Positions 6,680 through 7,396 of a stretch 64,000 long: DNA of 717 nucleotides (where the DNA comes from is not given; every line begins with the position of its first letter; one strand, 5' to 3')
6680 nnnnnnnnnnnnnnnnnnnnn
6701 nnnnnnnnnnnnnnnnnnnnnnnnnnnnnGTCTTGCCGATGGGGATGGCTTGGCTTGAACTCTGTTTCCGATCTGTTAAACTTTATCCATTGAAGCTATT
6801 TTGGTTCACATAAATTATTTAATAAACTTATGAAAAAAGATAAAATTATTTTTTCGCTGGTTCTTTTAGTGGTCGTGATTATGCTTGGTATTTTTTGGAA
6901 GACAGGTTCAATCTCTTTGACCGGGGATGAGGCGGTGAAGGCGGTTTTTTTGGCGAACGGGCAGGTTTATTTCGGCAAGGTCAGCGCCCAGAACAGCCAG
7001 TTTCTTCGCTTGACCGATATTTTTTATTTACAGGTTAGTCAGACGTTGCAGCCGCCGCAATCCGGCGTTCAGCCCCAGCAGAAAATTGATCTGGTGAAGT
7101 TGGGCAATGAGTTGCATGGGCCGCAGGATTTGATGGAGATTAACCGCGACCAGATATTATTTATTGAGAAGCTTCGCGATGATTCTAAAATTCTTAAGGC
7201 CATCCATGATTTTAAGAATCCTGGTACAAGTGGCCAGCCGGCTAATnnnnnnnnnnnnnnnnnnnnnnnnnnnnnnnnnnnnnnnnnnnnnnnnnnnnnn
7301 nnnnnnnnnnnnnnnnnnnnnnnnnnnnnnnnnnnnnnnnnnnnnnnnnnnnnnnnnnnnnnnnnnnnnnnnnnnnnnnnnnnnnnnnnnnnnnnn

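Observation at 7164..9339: Adjacent dockerin-like and cohesin-like proteins: possible minimal surface scaffold pair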

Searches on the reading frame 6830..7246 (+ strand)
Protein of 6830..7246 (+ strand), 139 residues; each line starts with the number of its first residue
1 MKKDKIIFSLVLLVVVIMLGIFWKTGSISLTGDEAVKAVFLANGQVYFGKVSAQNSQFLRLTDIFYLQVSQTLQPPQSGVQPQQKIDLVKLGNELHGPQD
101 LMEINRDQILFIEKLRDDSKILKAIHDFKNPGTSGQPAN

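Call 3: search_protein_families(library=pfam, proteins=[window:6830-7246:+], max_evalue=10)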
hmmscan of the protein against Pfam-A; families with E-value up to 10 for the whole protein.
window:6830-7246:+ (139 aa): 1 family
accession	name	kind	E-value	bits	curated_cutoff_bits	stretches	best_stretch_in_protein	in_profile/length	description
PF20462.4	DUF6715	-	0.2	11.6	27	1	4-27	6-27/192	Domain of unknown function (DUF6715)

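Call 4: search_protein_families(library=ncbifam, proteins=[window:6830-7246:+], max_evalue=10)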
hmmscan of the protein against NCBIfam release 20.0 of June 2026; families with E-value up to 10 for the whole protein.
window:6830-7246:+ (139 aa): 0 families
